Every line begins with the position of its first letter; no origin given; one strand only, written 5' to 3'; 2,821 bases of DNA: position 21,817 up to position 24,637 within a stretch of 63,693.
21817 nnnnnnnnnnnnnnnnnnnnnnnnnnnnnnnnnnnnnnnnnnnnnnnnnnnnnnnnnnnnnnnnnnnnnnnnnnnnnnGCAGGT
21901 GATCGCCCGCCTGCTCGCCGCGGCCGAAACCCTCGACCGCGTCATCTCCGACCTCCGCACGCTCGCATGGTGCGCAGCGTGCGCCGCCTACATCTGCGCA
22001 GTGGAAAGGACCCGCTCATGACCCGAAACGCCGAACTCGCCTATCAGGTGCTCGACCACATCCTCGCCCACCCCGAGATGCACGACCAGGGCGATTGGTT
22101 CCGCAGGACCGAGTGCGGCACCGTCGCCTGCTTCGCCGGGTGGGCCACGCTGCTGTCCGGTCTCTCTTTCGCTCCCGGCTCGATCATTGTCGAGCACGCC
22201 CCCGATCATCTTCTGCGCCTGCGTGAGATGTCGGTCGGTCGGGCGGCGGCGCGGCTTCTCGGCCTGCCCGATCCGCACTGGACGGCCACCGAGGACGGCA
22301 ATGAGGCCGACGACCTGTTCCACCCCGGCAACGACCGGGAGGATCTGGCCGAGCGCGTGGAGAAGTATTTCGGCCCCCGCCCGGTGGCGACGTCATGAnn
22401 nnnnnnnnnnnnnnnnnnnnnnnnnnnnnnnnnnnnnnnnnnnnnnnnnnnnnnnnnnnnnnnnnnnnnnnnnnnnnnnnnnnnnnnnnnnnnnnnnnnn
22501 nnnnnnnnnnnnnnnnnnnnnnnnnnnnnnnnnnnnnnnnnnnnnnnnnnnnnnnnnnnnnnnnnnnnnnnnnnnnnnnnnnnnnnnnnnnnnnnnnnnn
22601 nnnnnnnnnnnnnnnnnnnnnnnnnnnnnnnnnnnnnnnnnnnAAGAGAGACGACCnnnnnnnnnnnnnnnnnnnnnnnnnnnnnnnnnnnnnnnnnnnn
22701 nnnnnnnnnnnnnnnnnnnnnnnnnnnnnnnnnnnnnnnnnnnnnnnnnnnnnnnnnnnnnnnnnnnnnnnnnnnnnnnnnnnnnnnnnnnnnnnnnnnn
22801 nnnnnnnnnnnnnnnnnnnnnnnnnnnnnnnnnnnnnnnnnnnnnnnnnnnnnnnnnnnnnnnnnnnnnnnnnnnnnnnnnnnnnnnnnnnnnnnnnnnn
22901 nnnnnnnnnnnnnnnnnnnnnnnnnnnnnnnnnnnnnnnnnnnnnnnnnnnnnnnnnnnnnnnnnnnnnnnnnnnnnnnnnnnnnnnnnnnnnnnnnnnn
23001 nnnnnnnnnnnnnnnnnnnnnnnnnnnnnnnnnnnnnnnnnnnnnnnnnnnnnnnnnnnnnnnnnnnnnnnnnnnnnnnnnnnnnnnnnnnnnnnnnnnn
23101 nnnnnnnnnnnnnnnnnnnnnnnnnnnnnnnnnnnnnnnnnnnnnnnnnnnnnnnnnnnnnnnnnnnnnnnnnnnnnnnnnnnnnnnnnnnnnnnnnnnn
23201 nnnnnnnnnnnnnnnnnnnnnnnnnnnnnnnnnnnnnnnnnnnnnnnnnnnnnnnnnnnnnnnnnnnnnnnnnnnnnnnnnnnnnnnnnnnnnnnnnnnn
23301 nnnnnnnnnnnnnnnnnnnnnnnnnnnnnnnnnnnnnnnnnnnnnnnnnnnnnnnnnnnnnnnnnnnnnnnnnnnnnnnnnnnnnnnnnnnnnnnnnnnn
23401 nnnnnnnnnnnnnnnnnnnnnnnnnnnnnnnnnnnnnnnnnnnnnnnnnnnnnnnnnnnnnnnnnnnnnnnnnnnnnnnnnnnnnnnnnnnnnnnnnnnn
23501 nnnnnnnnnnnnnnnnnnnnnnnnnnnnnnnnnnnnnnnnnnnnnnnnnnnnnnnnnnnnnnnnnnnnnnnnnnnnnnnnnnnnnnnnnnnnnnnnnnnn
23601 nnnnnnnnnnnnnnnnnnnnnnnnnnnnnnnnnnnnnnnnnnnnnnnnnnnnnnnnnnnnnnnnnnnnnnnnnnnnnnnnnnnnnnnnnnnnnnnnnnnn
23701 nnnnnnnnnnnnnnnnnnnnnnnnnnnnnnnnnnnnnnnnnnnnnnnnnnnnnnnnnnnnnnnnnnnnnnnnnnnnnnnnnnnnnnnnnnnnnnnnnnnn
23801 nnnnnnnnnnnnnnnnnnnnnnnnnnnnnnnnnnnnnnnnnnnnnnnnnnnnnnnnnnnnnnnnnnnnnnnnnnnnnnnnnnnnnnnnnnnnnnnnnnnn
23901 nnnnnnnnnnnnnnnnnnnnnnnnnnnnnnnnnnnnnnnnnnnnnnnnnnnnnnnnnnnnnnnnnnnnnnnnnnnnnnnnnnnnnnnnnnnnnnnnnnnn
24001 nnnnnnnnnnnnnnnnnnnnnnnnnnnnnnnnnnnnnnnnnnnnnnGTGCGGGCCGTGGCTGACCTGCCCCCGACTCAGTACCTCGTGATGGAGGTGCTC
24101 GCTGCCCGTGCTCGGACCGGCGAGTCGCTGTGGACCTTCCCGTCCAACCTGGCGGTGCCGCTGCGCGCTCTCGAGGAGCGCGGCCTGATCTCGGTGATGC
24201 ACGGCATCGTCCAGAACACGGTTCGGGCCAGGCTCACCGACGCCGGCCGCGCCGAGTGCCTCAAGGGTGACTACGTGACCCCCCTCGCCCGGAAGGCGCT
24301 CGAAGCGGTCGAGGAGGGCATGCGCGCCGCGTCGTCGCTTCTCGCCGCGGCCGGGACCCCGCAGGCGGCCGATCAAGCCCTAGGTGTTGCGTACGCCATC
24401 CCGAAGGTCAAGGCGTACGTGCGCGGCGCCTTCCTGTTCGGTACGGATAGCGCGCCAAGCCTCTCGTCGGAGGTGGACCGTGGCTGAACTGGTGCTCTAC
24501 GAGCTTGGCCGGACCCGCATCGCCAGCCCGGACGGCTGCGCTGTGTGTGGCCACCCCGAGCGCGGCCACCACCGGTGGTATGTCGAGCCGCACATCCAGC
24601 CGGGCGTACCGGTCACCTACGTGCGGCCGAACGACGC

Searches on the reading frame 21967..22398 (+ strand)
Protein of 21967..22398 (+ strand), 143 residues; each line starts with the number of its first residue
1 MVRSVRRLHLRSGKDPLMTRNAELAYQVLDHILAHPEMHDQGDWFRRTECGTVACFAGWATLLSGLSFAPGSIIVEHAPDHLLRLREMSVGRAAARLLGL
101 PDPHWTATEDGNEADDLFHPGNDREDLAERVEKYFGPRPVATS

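Call 34: search_protein_families(library=phrogs, proteins=[window:21967-22398:+], max_evalue=0.001)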
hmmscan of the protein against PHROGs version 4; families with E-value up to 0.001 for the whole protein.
window:21967-22398:+ (143 aa): 2 families
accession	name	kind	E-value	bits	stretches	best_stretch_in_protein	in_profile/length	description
phrog_889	-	unknown function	7e-20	72.2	1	15-133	7-140/162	-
phrog_30739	-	unknown function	9.8e-17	62.4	1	18-65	2-50/163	-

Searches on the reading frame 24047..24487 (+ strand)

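Call 35: search_protein_families(library=phrogs, proteins=[window:24047-24487:+], max_evalue=0.001)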
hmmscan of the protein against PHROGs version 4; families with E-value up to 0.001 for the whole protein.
window:24047-24487:+ (146 aa): 1 family
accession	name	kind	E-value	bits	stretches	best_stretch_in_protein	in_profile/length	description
phrog_2590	-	unknown function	5.2e-23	82.1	1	6-93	3-92/102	-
